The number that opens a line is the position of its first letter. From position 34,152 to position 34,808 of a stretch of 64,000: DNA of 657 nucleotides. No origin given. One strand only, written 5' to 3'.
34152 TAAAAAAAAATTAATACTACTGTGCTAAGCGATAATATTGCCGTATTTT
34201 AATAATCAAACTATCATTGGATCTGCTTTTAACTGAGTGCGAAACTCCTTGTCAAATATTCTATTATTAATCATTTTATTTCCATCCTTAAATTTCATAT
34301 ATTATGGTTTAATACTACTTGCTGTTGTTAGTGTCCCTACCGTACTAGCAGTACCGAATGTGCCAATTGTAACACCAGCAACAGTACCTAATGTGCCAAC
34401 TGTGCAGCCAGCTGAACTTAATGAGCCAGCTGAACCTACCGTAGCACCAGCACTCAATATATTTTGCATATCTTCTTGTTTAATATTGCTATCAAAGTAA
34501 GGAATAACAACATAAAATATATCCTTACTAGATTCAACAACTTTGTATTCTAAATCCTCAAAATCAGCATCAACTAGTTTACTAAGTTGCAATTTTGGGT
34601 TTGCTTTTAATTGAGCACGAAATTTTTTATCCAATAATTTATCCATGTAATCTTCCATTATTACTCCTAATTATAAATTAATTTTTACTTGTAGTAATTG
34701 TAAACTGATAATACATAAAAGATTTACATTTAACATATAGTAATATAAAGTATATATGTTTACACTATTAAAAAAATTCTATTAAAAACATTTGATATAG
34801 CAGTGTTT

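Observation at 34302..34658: Orphan NHLP-leader RiPP precursor with a [ST]VG[ST]-rich core (copy 1)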

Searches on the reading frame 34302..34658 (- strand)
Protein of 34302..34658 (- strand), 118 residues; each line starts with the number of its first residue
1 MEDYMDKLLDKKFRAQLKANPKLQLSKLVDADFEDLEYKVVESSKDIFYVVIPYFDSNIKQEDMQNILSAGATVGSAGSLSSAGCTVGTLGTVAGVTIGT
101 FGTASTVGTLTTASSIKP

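Call 3: search_protein_families(library=ncbifam, proteins=[window:34302-34658:-], max_evalue=10)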
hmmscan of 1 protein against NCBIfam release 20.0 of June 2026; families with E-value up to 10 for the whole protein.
window:34302-34658:- (118 aa): 3 families
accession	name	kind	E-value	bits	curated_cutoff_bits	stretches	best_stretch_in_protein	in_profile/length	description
NF033482.1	RiPP_thiocil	subfamily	4.9e-07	29.9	25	2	56-98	5-38/48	thiocillin family RiPP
TIGR03793.1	leader_NHLP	domain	2.3e-05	24.1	50.9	1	10-67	16-74/77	NHLP leader peptide family RiPP precursor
TIGR01323.1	nitrile_alph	equivalog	0.0072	15.9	249.85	1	10-77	114-184/189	nitrile hydratase subunit alpha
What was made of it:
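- On NHLP leader peptide family (TIGR03793): Copy 1 scores 24.1 bits, E 2.3e-5 (call 3).
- On Thiocillin-family thiopeptide precursor (NF033482): 29.9 bits against 25 (call 3).
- Closest known: Thiocillin-family thiopeptide precursors. Same: The HMM hit is above its cutoff (call 3).
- The individual NHLP score is below the curated cutoff (call 3).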

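Call 4: search_protein_families(library=pfam, proteins=[window:34302-34658:-], max_evalue=10)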
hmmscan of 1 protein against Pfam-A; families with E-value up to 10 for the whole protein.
window:34302-34658:- (118 aa): 2 families
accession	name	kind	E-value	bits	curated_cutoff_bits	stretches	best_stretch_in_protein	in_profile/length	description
PF05818.17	TraT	-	0.047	13.9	31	1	20-109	34-124/214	Enterobacterial TraT complement resistance protein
PF02979.21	NHase_alpha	-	0.11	12.3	27.2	1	11-75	115-182/184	Nitrile hydratase, alpha chain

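Call 9: find_homologous_proteins(query=window:34302-34658:-, max_evalue=0.01)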
Query window:34302-34658:- (118 aa): 1 proteins with E <= 0.01 among 41 candidates.
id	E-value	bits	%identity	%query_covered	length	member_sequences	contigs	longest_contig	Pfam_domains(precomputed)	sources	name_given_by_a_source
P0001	2.5e-68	245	100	100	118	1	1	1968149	-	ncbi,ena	-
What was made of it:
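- Tried and rejected: A word-indexed homology search with copy 1 alone found only itself (call 9).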

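Call 10: find_encoding_contigs(protein=P0001, flank=10000, max_places=3)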
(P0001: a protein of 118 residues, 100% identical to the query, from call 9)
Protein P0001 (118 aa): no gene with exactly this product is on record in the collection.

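Call 16: find_related_loci(query=A2, collection=genome_contigs, flank=10000)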
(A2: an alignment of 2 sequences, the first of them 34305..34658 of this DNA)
Query A2 (118 aa) in genome_contigs; peptide patterns used: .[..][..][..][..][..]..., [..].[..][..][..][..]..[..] (x = any residue, [..] = any of these).
117 stretches matched a pattern, but none encodes a relative of the query by tblastn (E <= 1e-3).
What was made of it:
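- Tried and rejected: The first genome_contigs scan with the two paralogs found nothing (call 16).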

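Call 22: search_protein_representatives(alignment_id=A2)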
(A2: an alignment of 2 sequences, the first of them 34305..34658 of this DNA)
Query: 2 sequences, 124 profile positions. Proteins with E-value up to 0.001 (for the whole library): 325; up to 1e-10: 59; up to 1e-30: 2. The best 150 are listed.
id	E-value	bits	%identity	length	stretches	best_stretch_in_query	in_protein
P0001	2.7e-60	218.0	-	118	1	1-124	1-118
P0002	4.4e-54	197.9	-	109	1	5-123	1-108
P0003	6.9e-20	87.4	-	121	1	14-113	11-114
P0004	3.7e-19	85.0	-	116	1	10-123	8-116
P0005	1.7e-15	73.2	-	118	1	4-113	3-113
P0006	2.5e-15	72.7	-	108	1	12-110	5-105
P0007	2.9e-15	72.5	-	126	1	3-119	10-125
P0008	4.5e-15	71.9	-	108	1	16-118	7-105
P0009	6.4e-15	71.4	-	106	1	13-119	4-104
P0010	7.3e-15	71.2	-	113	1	13-115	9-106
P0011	9.0e-15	70.9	-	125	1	2-115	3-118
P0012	1.2e-14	70.4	-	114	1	5-110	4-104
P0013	1.5e-14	70.2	-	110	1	5-114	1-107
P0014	1.6e-14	70.0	-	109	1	1-116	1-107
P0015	9.2e-14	67.6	-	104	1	15-100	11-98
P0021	3.7e-13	65.7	-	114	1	13-113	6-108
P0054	4.6e-11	58.9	-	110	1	10-101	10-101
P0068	5.0e-10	55.6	-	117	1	5-119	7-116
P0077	1.3e-09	54.2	-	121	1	13-113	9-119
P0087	2.1e-09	53.6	-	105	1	10-114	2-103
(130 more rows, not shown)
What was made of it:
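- Tried and rejected: The exhaustive profile search was needed to reveal the family (call 22).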

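Call 27: find_homologous_proteins(query=A3, max_evalue=0.001)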
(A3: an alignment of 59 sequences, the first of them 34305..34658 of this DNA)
Query A3 (59 sequences) (118 aa, profile of the alignment): 94 proteins with E <= 0.001 among 3880 candidates.
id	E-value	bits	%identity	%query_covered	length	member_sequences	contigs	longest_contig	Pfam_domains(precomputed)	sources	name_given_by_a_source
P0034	2.5e-34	135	39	91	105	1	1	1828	-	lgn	-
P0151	6.9e-34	134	40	87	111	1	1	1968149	-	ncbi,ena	-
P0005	2.1e-33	132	40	96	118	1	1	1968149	-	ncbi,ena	-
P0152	2.2e-33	132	40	94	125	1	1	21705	-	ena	-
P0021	3.0e-33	132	46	41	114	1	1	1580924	-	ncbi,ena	-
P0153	9.1e-33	130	39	98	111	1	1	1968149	-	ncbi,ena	-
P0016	6.7e-32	128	31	88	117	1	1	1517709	-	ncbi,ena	-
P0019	7.0e-32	128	36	99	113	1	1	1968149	-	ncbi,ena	-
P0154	3.3e-31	125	33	76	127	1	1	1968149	-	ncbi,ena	-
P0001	5.0e-31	125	100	100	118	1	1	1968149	-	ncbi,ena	-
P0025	8.9e-31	124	38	89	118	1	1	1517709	-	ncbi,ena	-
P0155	9.0e-31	124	32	68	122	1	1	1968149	-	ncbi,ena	-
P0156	2.8e-30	122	35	92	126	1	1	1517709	-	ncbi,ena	-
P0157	7.1e-30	121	48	100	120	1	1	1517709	-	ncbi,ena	-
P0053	2.4e-29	119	34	86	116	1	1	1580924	-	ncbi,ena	-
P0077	1.4e-27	114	37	67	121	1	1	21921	-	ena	-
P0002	1.5e-26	110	35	86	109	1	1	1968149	-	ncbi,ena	-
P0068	7.2e-26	108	34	90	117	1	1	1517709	PF02979.22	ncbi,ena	-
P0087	2.8e-25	106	31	87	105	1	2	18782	-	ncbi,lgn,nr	ncbi:hypothetical protein SPONN_2343 [uncultured Candidatus Thioglobus sp.]|nr:hypothetical protein 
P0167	2.3e-19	87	31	73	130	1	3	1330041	PF02979.22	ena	-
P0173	1.3e-17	82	27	90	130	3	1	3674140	PF02979.22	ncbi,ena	-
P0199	4.9e-12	64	24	86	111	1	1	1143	PF02979.22,PF27793.1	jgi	jgi:hypothetical protein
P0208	2.9e-10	58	31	71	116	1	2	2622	PF02979.22,PF27793.1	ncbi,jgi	jgi:hypothetical protein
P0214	6.3e-8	50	32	80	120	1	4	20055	PF02979.22,PF27793.1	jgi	jgi:hypothetical protein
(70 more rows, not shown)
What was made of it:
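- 13 paralogs with longest_contig 1968149: call 27. There are many dispersed precursors with conserved leaders (call 27).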

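Call 28: find_encoding_contigs(protein=P0157, flank=10000, max_places=3)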
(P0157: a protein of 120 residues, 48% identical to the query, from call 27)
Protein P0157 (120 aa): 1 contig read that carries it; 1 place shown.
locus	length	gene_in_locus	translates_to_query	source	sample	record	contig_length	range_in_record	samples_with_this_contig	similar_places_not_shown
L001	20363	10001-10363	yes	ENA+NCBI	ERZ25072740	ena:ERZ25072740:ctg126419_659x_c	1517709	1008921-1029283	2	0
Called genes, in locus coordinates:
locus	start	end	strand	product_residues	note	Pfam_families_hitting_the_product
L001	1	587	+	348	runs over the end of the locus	PF00146:NADHdh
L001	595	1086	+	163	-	PF13183:Fer4_8 (faint), PF13534:Fer4_17 (faint), PF14697:Fer4_21 (faint), PF13237:Fer4_10, PF00037:Fer4 (weak), PF12838:Fer4_7, PF13187:Fer4_9, PF00037:Fer4, +5 more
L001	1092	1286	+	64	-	PF12088:DUF3565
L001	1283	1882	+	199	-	PF00499:Oxidored_q3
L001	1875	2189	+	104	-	PF00420:Oxidored_q2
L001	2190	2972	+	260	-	-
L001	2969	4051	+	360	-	PF00145:DNA_methylase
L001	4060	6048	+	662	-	PF00662:Proton_antipo_N, PF00361:Proton_antipo_M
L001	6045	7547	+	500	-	PF00361:Proton_antipo_M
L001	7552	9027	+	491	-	PF19530:Ndh2_N (weak), PF00361:Proton_antipo_M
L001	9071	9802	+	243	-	PF00194:Carb_anhydrase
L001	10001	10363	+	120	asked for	-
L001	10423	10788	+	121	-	-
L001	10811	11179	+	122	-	-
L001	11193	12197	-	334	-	PF00106:adh_short, PF01073:3Beta_HSD, PF01370:Epimerase, PF02719:Polysacc_synt_2, PF04321:RmlD_sub_bind, PF08659:KR (weak), PF16363:GDP_Man_Dehyd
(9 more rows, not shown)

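Call 29: find_encoding_contigs(protein=P0005, flank=10000, max_places=3)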
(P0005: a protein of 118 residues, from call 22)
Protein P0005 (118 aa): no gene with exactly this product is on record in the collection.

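Call 30: find_encoding_contigs(protein=P0152, flank=10000, max_places=2)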
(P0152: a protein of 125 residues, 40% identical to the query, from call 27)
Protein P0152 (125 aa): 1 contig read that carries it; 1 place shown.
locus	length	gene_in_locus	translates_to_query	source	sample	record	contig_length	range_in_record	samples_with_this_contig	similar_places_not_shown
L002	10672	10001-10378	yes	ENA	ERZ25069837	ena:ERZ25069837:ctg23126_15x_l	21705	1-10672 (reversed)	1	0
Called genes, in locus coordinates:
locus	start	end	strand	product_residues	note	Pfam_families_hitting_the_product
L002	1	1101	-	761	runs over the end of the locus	PF03477:ATP-cone, PF00317:Ribonuc_red_lgN, PF02867:Ribonuc_red_lgC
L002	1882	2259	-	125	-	-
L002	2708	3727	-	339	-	PF00111:Fer2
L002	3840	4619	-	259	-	PF00106:adh_short, PF13561:adh_short_C2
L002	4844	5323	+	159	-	PF01252:Peptidase_A8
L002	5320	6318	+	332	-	PF01266:DAO, PF03486:HI0933_like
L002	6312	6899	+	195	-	PF07603:Lcl_C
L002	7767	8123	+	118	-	-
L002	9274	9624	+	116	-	-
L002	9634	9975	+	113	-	-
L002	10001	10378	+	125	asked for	-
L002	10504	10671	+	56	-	?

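Call 31: find_encoding_contigs(protein=P0077, flank=10000, max_places=2)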
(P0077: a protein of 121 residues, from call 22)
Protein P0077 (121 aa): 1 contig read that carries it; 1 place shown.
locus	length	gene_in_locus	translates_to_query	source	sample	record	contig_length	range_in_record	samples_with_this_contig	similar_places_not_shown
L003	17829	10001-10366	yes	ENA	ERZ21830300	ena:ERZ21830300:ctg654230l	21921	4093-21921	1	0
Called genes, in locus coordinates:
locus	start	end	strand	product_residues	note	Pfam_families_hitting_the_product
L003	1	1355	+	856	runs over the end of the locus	PF13517:FG-GAP_3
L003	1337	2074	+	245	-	-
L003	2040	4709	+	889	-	PF25049:OB_HELZ2 (faint)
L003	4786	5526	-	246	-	PF02230:Abhydrolase_2 (faint), PF00561:Abhydrolase_1, PF00975:Thioesterase, PF12146:Hydrolase_4, PF12697:Abhydrolase_6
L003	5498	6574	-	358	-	PF00155:Aminotran_1_2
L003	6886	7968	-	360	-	PF03453:MoeA_N, PF00994:MoCF_biosynth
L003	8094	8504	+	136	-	PF00581:Rhodanese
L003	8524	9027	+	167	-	PF11749:DUF3305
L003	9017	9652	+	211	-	PF11748:DUF3306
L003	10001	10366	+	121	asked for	-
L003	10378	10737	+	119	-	-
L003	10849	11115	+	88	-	-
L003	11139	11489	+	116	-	-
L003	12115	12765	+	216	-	PF00406:ADK, PF13207:AAA_17, PF05191:ADK_lid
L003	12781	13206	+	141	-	PF00334:NDK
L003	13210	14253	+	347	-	PF21016:RlmN_N (weak), PF04055:Radical_SAM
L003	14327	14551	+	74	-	-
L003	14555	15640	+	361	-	PF04551:GcpE, PF26540:GcpE_C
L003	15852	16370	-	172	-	PF09835:DUF2062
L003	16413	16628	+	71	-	PF17773:UPF0176_N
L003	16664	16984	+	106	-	-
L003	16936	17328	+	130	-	-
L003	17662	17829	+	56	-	?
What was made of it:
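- Relatives have 3-5 intact tandem copies where this window has one (calls 28, 30, 31).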

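Call 32: find_encoding_contigs(protein=P0087, flank=10000, max_places=2)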
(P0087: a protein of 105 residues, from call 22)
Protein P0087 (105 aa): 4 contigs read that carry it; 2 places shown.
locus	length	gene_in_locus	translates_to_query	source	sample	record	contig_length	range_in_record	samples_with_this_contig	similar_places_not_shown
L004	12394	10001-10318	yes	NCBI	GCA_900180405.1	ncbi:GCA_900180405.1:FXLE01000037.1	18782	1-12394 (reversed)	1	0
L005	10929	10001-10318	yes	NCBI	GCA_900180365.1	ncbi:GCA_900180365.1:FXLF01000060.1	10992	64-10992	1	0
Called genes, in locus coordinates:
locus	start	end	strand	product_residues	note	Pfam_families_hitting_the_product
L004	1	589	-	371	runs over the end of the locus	PF03739:LptF_LptG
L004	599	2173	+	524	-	PF00117:GATase, PF07722:Peptidase_C26, PF02540:NAD_synthase, PF03054:tRNA_Me_trans (faint), PF00958:GMP_synt_C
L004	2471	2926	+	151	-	PF00383:dCMP_cyt_deam_1, PF14437:MafB19-deam, PF14439:Bd3614-deam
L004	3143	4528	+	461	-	PF01225:Mur_ligase (weak), PF08245:Mur_ligase_M, PF02875:Mur_ligase_C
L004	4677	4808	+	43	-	-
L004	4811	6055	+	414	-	PF08245:Mur_ligase_M, PF02875:Mur_ligase_C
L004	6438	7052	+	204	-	PF01066:CDP-OH_P_transf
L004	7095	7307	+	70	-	-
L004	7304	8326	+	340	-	PF01118:Semialdhyde_dh, PF02774:Semialdhyde_dhC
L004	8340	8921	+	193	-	PF00475:IGPD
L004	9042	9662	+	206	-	PF00117:GATase, PF07685:GATase_3 (weak)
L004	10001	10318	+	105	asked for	-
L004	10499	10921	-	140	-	PF08897:DUF1841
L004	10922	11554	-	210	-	PF00730:HhH-GPD, PF00633:HHH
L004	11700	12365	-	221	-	PF08411:ExoI_SH3, PF26016:ExoI_C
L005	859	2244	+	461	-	PF01225:Mur_ligase (weak), PF08245:Mur_ligase_M, PF02875:Mur_ligase_C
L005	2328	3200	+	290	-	PF02661:Fic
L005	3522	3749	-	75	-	PF09720:Unstab_antitox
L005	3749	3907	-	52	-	-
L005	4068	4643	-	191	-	PF05736:OprF (weak), PF13505:OMP_b-brl, PF01389:OmpA_membrane, PF02462:Opacity (faint)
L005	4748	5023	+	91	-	PF01381:HTH_3 (faint)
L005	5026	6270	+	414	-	PF08245:Mur_ligase_M, PF02875:Mur_ligase_C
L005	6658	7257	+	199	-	PF01066:CDP-OH_P_transf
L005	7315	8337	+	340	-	PF01118:Semialdhyde_dh, PF02774:Semialdhyde_dhC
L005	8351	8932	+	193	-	PF00475:IGPD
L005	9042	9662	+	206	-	PF00117:GATase, PF07685:GATase_3 (faint)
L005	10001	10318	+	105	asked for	-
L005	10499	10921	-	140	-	PF08897:DUF1841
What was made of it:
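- Thioglobus (call 32).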

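Call 33: search_protein_families(library=pfam, proteins=[P0199, P0208, P0214, P0068, P0173, P0167, P0002, P0157, P0021, P0087], max_evalue=0.1)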
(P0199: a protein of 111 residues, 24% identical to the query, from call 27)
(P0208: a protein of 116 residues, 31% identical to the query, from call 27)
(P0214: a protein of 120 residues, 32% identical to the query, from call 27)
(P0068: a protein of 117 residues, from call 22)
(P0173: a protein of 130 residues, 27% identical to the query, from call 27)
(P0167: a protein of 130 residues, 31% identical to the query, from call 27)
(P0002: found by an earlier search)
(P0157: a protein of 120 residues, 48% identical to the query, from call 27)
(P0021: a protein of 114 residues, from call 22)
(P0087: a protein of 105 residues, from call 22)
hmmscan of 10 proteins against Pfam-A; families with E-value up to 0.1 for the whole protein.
P0199 (111 aa): 2 families
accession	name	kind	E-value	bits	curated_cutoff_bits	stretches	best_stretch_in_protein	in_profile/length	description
PF02979.21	NHase_alpha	-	1.8e-11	44.3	27.2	2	23-76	119-174/184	Nitrile hydratase, alpha chain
PF14407.11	Frankia_peptide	-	8.8e-05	23.2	48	1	10-40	4-34/63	Ribosomally synthesized peptide prototyped by Frankia Franean1_4349.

P0208 (116 aa): 3 families
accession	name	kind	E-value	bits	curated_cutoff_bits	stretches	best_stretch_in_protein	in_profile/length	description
PF02979.21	NHase_alpha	-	1.2e-11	44.8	27.2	2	36-88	120-175/184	Nitrile hydratase, alpha chain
PF14407.11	Frankia_peptide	-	0.0019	18.9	48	1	22-63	4-44/63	Ribosomally synthesized peptide prototyped by Frankia Franean1_4349.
PF10439.15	Bacteriocin_IIc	-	0.0028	18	27.1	1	79-113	6-46/59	Bacteriocin class II with double-glycine leader peptide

P0214 (120 aa): 2 families
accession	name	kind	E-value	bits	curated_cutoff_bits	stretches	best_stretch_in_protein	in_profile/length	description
PF02979.21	NHase_alpha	-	2.1e-11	44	27.2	1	28-82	116-172/184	Nitrile hydratase, alpha chain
PF10439.15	Bacteriocin_IIc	-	0.012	16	27.1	1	75-109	6-41/59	Bacteriocin class II with double-glycine leader peptide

P0068 (117 aa): 2 families
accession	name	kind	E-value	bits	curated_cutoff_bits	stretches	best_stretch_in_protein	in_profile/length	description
PF02979.21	NHase_alpha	-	2.1e-05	24.4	27.2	1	16-63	112-159/184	Nitrile hydratase, alpha chain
PF20934.2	phi29_gp9_C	-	0.046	13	27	1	40-113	251-324/449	Bacillus phage phi29, Tail knob protein gp9, C-terminal domain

P0173 (130 aa): 1 family
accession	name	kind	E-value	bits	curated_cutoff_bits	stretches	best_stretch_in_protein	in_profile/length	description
PF02979.21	NHase_alpha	-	1.3e-05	25.1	27.2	1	34-89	114-171/184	Nitrile hydratase, alpha chain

P0167 (130 aa): 1 family
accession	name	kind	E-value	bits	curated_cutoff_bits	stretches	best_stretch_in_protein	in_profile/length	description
PF02979.21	NHase_alpha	-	2.1e-08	34.2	27.2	1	25-78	109-162/184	Nitrile hydratase, alpha chain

P0002 (109 aa): 1 family
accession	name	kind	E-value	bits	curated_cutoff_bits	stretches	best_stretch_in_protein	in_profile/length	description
PF02979.21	NHase_alpha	-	0.1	12.5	27.2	0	13-57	115-159/184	Nitrile hydratase, alpha chain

P0157 (120 aa): 1 family
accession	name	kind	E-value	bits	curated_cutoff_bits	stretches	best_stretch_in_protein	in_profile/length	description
PF02979.21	NHase_alpha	-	0.034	14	27.2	1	12-57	114-159/184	Nitrile hydratase, alpha chain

P0021 (114 aa): 1 family
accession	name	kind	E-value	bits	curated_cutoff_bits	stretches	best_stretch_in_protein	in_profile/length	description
PF02979.21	NHase_alpha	-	0.093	12.6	27.2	0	9-54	114-160/184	Nitrile hydratase, alpha chain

P0087 (105 aa): 0 families

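Call 34: search_protein_families(library=ncbifam, alignment_id=A3, max_evalue=0.01)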
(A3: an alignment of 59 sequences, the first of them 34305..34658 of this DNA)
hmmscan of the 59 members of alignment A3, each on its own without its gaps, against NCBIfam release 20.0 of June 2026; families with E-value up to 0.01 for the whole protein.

A. member 1, window:34305-34658:- (118 aa): 3 families
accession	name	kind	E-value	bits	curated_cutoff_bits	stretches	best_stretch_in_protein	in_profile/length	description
NF033482.1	RiPP_thiocil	subfamily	4.9e-07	29.9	25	1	56-98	5-38/48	thiocillin family RiPP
TIGR03793.1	leader_NHLP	domain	2.3e-05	24.1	50.9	1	10-67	16-74/77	NHLP leader peptide family RiPP precursor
TIGR01323.1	nitrile_alph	equivalog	0.0072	15.9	249.85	1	10-77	114-184/189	nitrile hydratase subunit alpha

B. families by the number of members that match (of 59 scanned): 12 families
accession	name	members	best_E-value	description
TIGR03793.1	leader_NHLP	54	3.2e-10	NHLP leader peptide family RiPP precursor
NF033482.1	RiPP_thiocil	41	3.5e-09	thiocillin family RiPP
TIGR01323.1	nitrile_alph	24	1.3e-05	nitrile hydratase subunit alpha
NF038399.1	NH_RiPP_Os17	12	8.4e-05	Os1348 family NHLP clan protein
TIGR03887.1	thiocyan_alph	5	8e-05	thiocyanate hydrolase subunit gamma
NF038313.3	HisXaaSer_A4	4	0.00031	His-Xaa-Ser repeat protein HxsA4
TIGR04509.1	mod_pep_NH_fam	1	0.00061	NHLP-related RiPP peptide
TIGR03088.1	stp2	1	0.0011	TIGR03088 family PEP-CTERM/XrtA system glycosyltransferase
NF047807.1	LIC10920_lipo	1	0.0011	LIC10920 family plasminogen-binding lipoprotein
NF001930.0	PRK00704.2-1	1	0.0047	photosystem I reaction center protein subunit XI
NF040722.1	MfnD_Meth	1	0.0061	tyramine--L-glutamate ligase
NF033629.0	RiPP_CPAC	1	0.0085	RiPP peptide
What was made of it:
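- On NHLP leader peptide family (TIGR03793): 54 of 59 family members hit at E <= 0.01, best E 3.2e-10 (call 34).
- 41 of 59 family members hit this model (calls 3, 34).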

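Call 39: find_encoding_contigs(protein=P0054, flank=10000, max_places=4)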
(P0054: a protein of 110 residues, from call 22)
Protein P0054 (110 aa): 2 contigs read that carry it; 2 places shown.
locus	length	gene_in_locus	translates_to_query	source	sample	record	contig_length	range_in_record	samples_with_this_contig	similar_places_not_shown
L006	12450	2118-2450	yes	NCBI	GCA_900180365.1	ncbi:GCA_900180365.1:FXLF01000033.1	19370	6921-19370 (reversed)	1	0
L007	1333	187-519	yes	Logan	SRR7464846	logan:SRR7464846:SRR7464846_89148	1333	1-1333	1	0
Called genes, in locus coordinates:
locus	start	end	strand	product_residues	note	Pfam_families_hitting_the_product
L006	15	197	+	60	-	PF05683:Fumerase_C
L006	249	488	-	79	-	-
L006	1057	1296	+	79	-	-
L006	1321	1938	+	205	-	PF14333:DUF4389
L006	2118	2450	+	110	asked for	-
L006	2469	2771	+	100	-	-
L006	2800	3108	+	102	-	-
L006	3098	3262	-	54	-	-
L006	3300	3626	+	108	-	PF01527:HTH_Tnp_1 (weak)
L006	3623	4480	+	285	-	PF13276:HTH_21, PF00665:rve, PF13683:rve_3, PF13333:rve_2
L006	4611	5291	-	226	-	PF00881:Nitroreductase, PF14512:TM1586_NiRdase (weak)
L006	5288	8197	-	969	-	PF13575:DUF4135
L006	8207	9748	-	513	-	PF22767:ThcOx, PF00881:Nitroreductase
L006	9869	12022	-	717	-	PF02624:YcaO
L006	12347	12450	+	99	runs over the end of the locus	PF07862:Nif11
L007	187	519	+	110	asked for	-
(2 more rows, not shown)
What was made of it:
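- A precedent for orphan copies: the Thioglobus assembly GCA_900180365.1 holds both the cluster (L006) and an orphan family precursor among housekeeping genes (L005) (calls 32, 39).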
